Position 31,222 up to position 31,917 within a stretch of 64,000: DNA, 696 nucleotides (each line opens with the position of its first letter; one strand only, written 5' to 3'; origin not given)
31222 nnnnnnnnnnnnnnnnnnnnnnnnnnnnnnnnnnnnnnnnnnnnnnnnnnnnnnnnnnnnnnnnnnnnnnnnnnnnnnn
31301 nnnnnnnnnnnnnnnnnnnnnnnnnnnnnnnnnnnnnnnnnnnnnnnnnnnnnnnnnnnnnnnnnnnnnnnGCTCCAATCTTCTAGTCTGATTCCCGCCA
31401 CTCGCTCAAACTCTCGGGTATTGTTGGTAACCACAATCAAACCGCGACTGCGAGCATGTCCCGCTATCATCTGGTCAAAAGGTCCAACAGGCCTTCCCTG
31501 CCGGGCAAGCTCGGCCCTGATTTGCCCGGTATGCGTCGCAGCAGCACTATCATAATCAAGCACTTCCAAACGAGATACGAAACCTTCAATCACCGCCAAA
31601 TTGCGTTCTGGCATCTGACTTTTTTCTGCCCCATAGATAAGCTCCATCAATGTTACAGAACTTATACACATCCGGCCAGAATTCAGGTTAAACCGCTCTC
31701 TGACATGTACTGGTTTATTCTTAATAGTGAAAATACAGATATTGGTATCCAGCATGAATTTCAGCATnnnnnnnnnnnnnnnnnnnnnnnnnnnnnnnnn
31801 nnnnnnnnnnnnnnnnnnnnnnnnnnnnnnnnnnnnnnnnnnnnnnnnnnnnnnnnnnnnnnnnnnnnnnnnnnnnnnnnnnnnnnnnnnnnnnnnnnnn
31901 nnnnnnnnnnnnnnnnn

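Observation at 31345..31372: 9-bp direct repeat at the 3' boundary of the toxin gene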

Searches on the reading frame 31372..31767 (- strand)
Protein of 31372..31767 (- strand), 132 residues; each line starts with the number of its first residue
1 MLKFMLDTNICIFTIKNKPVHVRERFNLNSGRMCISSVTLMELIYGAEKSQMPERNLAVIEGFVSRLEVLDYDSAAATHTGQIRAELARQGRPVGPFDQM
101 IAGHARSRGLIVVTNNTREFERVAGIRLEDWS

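Call 30: find_homologous_proteins(query=window:31372-31767:-, max_evalue=1e-40)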
Query window:31372-31767:- (132 aa): 4639 proteins with E <= 1e-40 among 8000 candidates; the best 120 are listed.
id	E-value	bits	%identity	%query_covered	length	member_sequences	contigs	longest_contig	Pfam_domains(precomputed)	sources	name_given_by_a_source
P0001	2.0e-80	285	100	99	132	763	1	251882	PF01850.28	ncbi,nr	ncbi:tRNA(fMet)-specific endonuclease VapC [Escherichia coli]|nr:tRNA(fMet)-specific endonuclease Va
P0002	3.6e-75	268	93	100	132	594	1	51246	PF01850.28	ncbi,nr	ncbi:tRNA(fMet)-specific endonuclease VapC [Salmonella enterica]|nr:tRNA(fMet)-specific endonuclease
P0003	5.0e-75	267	92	100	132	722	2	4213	PF01850.28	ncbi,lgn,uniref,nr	ncbi:TPA: tRNA(fMet)-specific endonuclease VapC [Shigella flexneri]|uniref:type II toxin-antitoxin s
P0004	6.7e-74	264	89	99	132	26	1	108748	PF01850.28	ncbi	ncbi:type II toxin-antitoxin system tRNA(fMet)-specific endonuclease VapC [Escherichia coli]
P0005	4.3e-72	258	95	100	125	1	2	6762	PF01850.28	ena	-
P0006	6.9e-72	257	89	100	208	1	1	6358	PF01850.28,PF04014.24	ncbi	-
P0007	9.0e-72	257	89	99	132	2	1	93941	PF01850.28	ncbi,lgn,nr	ncbi:tRNA(fMet)-specific endonuclease VapC [Salmonella enterica subsp. enterica serovar Javiana]|nr:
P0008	1.7e-71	256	85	99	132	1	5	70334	PF01850.28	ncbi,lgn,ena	ncbi:TPA: tRNA(fMet)-specific endonuclease VapC [Enterobacter roggenkampii]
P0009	4.6e-70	251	86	99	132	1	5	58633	PF01850.28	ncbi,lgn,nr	ncbi:tRNA(fMet)-specific endonuclease VapC [Salmonella enterica]|nr:VapC toxin family PIN domain rib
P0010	1.2e-69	250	86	99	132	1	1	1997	PF01850.28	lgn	-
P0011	1.7e-69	249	86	99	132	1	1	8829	PF01850.28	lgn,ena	-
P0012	1.7e-69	249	85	99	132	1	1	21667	PF01850.28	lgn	-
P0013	1.9e-69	249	85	99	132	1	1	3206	PF01850.28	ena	-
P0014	2.3e-69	249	85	99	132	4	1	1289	PF01850.28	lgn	-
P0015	2.8e-69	249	89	100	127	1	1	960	PF01850.28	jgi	-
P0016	4.5e-69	248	85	99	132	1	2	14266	PF01850.28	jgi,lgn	jgi:tRNA(fMet)-specific endonuclease VapC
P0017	4.5e-69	248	85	99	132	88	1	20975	PF01850.28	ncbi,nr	ncbi:tRNA(fMet)-specific endonuclease VapC [Salmonella enterica subsp. enterica serovar Saintpaul]|n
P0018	6.5e-69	248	92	100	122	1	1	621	PF01850.28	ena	-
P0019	7.7e-69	247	89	100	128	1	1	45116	PF01850.28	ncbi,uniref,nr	ncbi:type II toxin-antitoxin system tRNA(fMet)-specific endonuclease VapC [Escherichia coli]|uniref:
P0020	8.7e-69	247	85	99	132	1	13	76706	PF01850.28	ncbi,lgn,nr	ncbi:TPA: tRNA(fMet)-specific endonuclease VapC [Salmonella enterica]|nr:VapC toxin family PIN domai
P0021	1.1e-68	247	85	100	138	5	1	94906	PF01850.28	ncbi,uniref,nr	ncbi:type II toxin-antitoxin system tRNA(fMet)-specific endonuclease VapC [[Erwinia] mediterraneensi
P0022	1.2e-68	247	85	99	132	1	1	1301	PF01850.28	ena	-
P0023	1.2e-68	247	86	99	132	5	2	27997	PF01850.28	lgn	-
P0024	1.4e-68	247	85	99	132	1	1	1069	PF01850.28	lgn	-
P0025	1.7e-68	246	85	99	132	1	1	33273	PF01850.28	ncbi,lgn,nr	ncbi:tRNA(fMet)-specific endonuclease VapC [Salmonella enterica subsp. enterica]|nr:tRNA(fMet)-speci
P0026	3.2e-68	245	83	99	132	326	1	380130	PF01850.28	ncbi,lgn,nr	ncbi:tRNA(fMet)-specific endonuclease VapC [Salmonella enterica subsp. enterica serovar Thompson]|nr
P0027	6.2e-68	244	85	99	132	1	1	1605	PF01850.28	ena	-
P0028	1.2e-67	243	82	99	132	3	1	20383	PF01850.28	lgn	-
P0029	2.3e-67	243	84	99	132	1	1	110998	PF01850.28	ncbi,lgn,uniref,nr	ncbi:type II toxin-antitoxin system tRNA(fMet)-specific endonuclease VapC [Salmonella enterica]|unir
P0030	3.1e-67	242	82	99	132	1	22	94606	PF01850.28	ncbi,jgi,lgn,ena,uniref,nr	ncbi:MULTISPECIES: type II toxin-antitoxin system tRNA(fMet)-specific endonuclease VapC [Serratia]|j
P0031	4.4e-67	242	81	99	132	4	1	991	PF01850.28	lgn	-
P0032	6.1e-67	241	82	99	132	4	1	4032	PF01850.28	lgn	-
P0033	6.4e-67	241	83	99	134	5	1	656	PF01850.28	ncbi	-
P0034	1.2e-66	240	81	99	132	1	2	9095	PF01850.28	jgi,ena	-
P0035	1.6e-66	240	81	99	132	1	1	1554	PF01850.28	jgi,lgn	jgi:tRNA(fMet)-specific endonuclease VapC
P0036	2.2e-66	239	83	99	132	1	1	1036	PF01850.28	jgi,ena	-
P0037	2.2e-66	239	81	99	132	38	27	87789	PF01850.28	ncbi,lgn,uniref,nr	ncbi:type II toxin-antitoxin system tRNA(fMet)-specific endonuclease VapC [Serratia marcescens]|unir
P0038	4.3e-66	238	84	99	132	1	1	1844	PF01850.28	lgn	-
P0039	6.0e-66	238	81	99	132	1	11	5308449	PF01850.28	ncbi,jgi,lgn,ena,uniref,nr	ncbi:type II toxin-antitoxin system tRNA(fMet)-specific endonuclease VapC [Serratia odorifera]|unire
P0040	8.3e-66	238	81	99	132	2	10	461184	PF01850.28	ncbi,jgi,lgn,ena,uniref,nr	ncbi:tRNA(fMet)-specific endonuclease VapC [Serratia ureilytica]|uniref:type II toxin-antitoxin syst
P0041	1.6e-65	237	80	99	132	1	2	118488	PF01850.28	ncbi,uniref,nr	ncbi:tRNA(fMet)-specific endonuclease VapC [Serratia marcescens]|uniref:type II toxin-antitoxin syst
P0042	1.6e-65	237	80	99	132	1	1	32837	PF01850.28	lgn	-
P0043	1.6e-65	237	83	99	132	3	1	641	PF01850.28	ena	-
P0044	2.2e-65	236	79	99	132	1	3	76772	PF01850.28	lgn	-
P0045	2.2e-65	236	79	99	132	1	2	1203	PF01850.28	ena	-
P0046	2.2e-65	236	79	99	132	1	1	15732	PF01850.28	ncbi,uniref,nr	ncbi:VapC toxin family PIN domain ribonuclease [Izhakiella australiensis]|uniref:Ribonuclease VapC n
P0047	2.5e-65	236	81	99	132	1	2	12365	PF01850.28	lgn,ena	-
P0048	4.3e-65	235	80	99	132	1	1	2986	PF01850.28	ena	-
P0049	5.9e-65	235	83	99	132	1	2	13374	PF01850.28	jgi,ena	-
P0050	5.9e-65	235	83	99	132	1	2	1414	PF01850.28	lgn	-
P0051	9.4e-65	234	79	100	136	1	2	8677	PF01850.28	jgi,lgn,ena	-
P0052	1.8e-64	233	79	99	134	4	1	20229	PF01850.28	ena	-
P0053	2.5e-64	233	78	100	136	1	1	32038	PF01850.28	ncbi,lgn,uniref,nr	ncbi:type II toxin-antitoxin system tRNA(fMet)-specific endonuclease VapC [Rhizobium rhizoryzae]|uni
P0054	3.0e-64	232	79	99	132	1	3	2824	PF01850.28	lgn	-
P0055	4.2e-64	232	79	99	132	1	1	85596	PF01850.28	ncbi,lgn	ncbi:UNVERIFIED_CONTAM: tRNA(fMet)-specific endonuclease VapC [Serratia marcescens]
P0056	4.9e-64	232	78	99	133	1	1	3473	PF01850.28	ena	-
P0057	4.9e-64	232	78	99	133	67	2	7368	PF01850.28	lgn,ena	-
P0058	4.9e-64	232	78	99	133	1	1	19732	PF01850.28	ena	-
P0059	1.5e-63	230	76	99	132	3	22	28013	PF01850.28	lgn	-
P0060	2.5e-63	230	77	100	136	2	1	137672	PF01850.28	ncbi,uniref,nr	ncbi:tRNA(fMet)-specific endonuclease VapC [Rhizobium sp. FKY42]|uniref:type II toxin-antitoxin syst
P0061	3.5e-63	229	77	98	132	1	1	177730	PF01850.28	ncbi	-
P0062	5.7e-63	228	77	99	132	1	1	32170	PF01850.28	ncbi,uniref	ncbi:tRNA(fMet)-specific endonuclease VapC [Sodalis endosymbiont of Spalangia cameroni]|uniref:type 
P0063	6.0e-63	228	76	100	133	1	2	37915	PF01850.28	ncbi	-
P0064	6.0e-63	228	77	100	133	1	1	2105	PF01850.28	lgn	-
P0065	8.0e-63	228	77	99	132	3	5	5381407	PF01850.28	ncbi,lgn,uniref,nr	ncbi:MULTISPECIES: type II toxin-antitoxin system tRNA(fMet)-specific endonuclease VapC [Serratia]|u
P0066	8.4e-63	228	76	100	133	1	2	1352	PF01850.28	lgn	-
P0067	8.4e-63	228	77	100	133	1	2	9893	PF01850.28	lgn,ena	-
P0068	1.2e-62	227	76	100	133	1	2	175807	PF01850.28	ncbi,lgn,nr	ncbi:type II toxin-antitoxin system tRNA(fMet)-specific endonuclease VapC [Aliirhizobium cellulosily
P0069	1.2e-62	227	78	99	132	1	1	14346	PF01850.28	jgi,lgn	jgi:tRNA(fMet)-specific endonuclease VapC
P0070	1.6e-62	227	76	100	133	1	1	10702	PF01850.28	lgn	-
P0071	1.6e-62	227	76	100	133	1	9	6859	PF01850.28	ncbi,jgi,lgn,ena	ncbi:tRNA(fMet)-specific endonuclease VapC [Neorhizobium sp. LMR1-1-1.1]|jgi:tRNA(fMet)-specific end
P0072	1.7e-62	227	78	99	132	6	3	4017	PF01850.28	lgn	-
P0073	1.7e-62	227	75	100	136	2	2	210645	PF01850.28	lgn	-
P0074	1.7e-62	227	76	100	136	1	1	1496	PF01850.28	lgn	-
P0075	2.2e-62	226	79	99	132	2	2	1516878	PF01850.28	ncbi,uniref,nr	ncbi:tRNA(fMet)-specific endonuclease VapC [Erwiniaceae bacterium BAC15a-03b]|uniref:Ribonuclease Va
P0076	2.8e-62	226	80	99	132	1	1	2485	PF01850.28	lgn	-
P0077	3.1e-62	226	74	100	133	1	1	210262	PF01850.28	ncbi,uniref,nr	ncbi:type II toxin-antitoxin system tRNA(fMet)-specific endonuclease VapC [Rhizobium sp. SL86]|unire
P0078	3.1e-62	226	75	100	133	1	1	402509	PF01850.28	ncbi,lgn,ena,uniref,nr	ncbi:type II toxin-antitoxin system tRNA(fMet)-specific endonuclease VapC [Aliirhizobium smilacinae]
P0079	3.3e-62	226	76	99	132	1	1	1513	PF01850.28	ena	-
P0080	3.3e-62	226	74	100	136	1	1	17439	PF01850.28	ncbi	ncbi:MAG: tRNA(fMet)-specific endonuclease VapC [Rhizobium rhizophilum]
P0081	3.3e-62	226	73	100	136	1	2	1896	PF01850.28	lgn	-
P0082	3.3e-62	226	74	100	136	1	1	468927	PF01850.28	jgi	jgi:tRNA(fMet)-specific endonuclease VapC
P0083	4.5e-62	225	75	100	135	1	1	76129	PF01850.28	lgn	-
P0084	4.6e-62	225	81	99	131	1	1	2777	PF01850.28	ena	-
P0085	4.6e-62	225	77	100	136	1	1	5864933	PF01850.28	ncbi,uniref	ncbi:type II toxin-antitoxin system tRNA(fMet)-specific endonuclease VapC [Marinobacterium aestuarii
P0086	4.7e-62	225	75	99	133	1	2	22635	PF01850.28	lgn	-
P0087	4.7e-62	225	76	99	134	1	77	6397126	PF01850.28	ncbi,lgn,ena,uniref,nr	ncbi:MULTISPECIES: type II toxin-antitoxin system tRNA(fMet)-specific endonuclease VapC [Pseudomonas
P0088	4.7e-62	225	76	99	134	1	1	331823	PF01850.28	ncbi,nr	ncbi:tRNA(fMet)-specific endonuclease VapC [Pseudomonas syringae]|nr:tRNA(fMet)-specific endonucleas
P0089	4.8e-62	225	76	98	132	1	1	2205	PF01850.28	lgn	-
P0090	5.9e-62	225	76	100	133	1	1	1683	PF01850.28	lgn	-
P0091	6.1e-62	225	77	100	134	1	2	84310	PF01850.28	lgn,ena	-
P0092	6.2e-62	225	76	100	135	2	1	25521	PF01850.28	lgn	-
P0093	6.3e-62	225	74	100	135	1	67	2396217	PF01850.28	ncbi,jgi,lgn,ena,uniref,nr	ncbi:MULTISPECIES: tRNA(fMet)-specific endonuclease VapC [Sinorhizobium/Ensifer group]|uniref:type I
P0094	6.3e-62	225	76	99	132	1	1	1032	PF01850.28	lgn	-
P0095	6.4e-62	225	75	99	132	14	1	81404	PF01850.28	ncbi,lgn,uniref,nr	ncbi:type II toxin-antitoxin system tRNA(fMet)-specific endonuclease VapC [Edwardsiella tarda]|unire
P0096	6.4e-62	225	74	100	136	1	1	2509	PF01850.28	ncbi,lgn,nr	ncbi:MAG: tRNA(fMet)-specific endonuclease VapC [Pseudomonadota bacterium]|nr:tRNA(fMet)-specific en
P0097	6.4e-62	225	74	100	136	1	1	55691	PF01850.28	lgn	-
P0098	6.4e-62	225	74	100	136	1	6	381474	PF01850.28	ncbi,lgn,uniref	ncbi:MAG: tRNA(fMet)-specific endonuclease VapC [Rhizobium rhizophilum]|uniref:type II toxin-antitox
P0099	6.4e-62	225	74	100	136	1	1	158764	PF01850.28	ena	-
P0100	7.2e-62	225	92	86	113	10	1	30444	PF01850.28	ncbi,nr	ncbi:tRNA(fMet)-specific endonuclease VapC, partial [Escherichia coli]|nr:tRNA(fMet)-specific endonu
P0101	7.5e-62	225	93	84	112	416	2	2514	PF01850.28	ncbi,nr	ncbi:tRNA(fMet)-specific endonuclease VapC, partial [Shigella sonnei]|nr:tRNA(fMet)-specific endonuc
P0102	8.2e-62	225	73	100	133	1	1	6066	PF01850.28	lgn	-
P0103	8.2e-62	225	75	100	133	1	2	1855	PF01850.28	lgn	-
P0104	8.3e-62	225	75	100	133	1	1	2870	PF01850.28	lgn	-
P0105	8.5e-62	225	76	100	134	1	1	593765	PF01850.28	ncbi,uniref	ncbi:tRNA(fMet)-specific endonuclease VapC [Pseudomonas sp. NPDC089734]|uniref:type II toxin-antitox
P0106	8.7e-62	225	82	100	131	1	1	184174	PF01850.28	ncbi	ncbi:tRNA(fMet)-specific endonuclease VapC [Escherichia coli]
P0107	8.8e-62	225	76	99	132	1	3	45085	PF01850.28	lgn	-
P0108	8.8e-62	224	74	100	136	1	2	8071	PF01850.28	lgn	-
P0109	8.8e-62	224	73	100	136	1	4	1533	PF01850.28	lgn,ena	-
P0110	8.9e-62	224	77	99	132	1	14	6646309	PF01850.28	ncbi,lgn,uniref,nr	ncbi:type II toxin-antitoxin system tRNA(fMet)-specific endonuclease VapC [Pseudomonas chlororaphis]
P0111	8.9e-62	224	73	100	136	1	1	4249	PF01850.28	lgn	-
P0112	9.0e-62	224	75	100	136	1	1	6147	PF01850.28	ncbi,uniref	ncbi:tRNA(fMet)-specific endonuclease VapC [Rhizobium helianthi]|uniref:Ribonuclease VapC n=1 Tax=Rh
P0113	9.1e-62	224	76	99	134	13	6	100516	PF01850.28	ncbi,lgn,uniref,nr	ncbi:virulence-associated protein [Pseudomonas syringae pv. actinidiae ICMP 19071]|uniref:type II to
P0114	9.2e-62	224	78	99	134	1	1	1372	PF01850.28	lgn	-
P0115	1.1e-61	224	76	100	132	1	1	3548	PF01850.28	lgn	-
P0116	1.1e-61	224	73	100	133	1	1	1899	PF01850.28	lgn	-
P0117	1.1e-61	224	75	100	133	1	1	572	PF01850.28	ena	-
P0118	1.1e-61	224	73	100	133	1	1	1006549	PF01850.28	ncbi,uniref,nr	ncbi:type II toxin-antitoxin system tRNA(fMet)-specific endonuclease VapC [Rhizobium grahamii]|unire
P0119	1.2e-61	224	76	100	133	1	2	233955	PF01850.28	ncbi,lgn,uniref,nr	ncbi:tRNA(fMet)-specific endonuclease VapC [Neorhizobium sp. JUb45]|uniref:type II toxin-antitoxin s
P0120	1.2e-61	224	74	100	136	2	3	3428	PF01850.28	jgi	jgi:tRNA(fMet)-specific endonuclease VapC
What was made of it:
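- On VapBC type II toxin-antitoxin system (context of the repeat): This rests only on family assignment and 92-93% identity to the Shigella and Salmonella plasmid VapC clusters (call 30).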

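Call 31: find_encoding_contigs(protein=P0002, flank=1500, max_places=3)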
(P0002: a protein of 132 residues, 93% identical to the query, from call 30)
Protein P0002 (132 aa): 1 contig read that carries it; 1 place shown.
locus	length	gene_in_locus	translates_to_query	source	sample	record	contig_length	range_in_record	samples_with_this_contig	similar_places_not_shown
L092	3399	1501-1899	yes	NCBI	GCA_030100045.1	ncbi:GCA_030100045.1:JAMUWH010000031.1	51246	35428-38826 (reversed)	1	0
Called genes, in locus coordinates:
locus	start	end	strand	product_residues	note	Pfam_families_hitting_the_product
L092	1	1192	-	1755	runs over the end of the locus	PF08751:TrwC, PF22232:TraI_hel_assoc_N, PF18272:ssDNA_TraI_N, PF18340:TraI_2B, PF13245:AAA_19, PF13604:AAA_30, PF07057:TraI_C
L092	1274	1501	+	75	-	-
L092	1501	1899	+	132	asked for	PF01850:PIN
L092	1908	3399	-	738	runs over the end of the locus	-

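Call 32: find_encoding_contigs(protein=P0004, flank=1500, max_places=3)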
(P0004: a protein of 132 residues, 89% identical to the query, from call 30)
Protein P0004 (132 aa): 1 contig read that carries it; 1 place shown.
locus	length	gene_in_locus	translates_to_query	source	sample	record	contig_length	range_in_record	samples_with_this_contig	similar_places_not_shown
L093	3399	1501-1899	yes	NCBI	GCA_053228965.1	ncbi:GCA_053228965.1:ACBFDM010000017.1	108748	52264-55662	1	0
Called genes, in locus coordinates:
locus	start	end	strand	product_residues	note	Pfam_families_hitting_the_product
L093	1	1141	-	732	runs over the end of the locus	PF12615:TraD_N, PF10412:TrwB_AAD_bind, PF02534:T4SS-DNA_transf, PF12696:TraG-D_C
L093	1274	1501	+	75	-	-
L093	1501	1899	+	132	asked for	PF01850:PIN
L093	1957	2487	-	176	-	-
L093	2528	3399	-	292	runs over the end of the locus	-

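Call 33: find_encoding_contigs(protein=P0008, flank=1500, max_places=3)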
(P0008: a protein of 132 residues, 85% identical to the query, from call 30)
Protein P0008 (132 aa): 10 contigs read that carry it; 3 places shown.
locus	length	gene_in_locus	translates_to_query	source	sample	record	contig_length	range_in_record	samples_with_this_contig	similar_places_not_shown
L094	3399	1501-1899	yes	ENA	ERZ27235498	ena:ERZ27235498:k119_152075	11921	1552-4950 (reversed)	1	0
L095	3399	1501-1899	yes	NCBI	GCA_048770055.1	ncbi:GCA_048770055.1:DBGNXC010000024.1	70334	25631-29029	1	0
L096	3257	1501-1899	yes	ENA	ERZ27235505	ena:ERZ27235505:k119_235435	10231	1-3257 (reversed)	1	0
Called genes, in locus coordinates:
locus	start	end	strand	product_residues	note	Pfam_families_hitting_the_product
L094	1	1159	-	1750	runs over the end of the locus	PF08751:TrwC, PF22232:TraI_hel_assoc_N, PF18272:ssDNA_TraI_N, PF18340:TraI_2B, PF13245:AAA_19, PF13604:AAA_30, PF07057:TraI_C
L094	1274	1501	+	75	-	-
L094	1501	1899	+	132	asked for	PF01850:PIN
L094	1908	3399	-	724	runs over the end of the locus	PF12615:TraD_N, PF10412:TrwB_AAD_bind, PF02534:T4SS-DNA_transf (weak), PF12696:TraG-D_C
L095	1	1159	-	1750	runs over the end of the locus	PF08751:TrwC, PF22232:TraI_hel_assoc_N, PF18272:ssDNA_TraI_N, PF18340:TraI_2B, PF13245:AAA_19, PF13604:AAA_30, PF07057:TraI_C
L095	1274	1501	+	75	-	-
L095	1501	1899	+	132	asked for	PF01850:PIN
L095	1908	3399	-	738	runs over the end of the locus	-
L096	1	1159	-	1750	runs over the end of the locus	PF08751:TrwC, PF22232:TraI_hel_assoc_N, PF18272:ssDNA_TraI_N, PF18340:TraI_2B, PF13245:AAA_19, PF13604:AAA_30, PF07057:TraI_C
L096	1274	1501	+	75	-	-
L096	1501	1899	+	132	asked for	PF01850:PIN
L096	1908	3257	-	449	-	?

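Call 42: search_protein_families(proteins=[window:31372-31767:-], library=ncbifam)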
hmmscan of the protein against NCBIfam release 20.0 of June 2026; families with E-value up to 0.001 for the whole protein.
window:31372-31767:- (132 aa): 3 families
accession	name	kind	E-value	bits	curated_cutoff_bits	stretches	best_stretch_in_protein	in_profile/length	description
NF010285.0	PRK13725.1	subfamily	7.1e-88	291.3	143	1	1-132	1-132/132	tRNA(fMet)-specific endonuclease VapC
NF047863.1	VapCLeptosp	equivalog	4.3e-51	172.6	140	1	4-132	1-130/130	type II toxin-antitoxin system tRNA(fMet)-specific endonuclease VapC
NF047959.1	TA_toxin_VapC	equivalog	1.7e-05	24.9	80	1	6-124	3-120/125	type II toxin-antitoxin system VapC family toxin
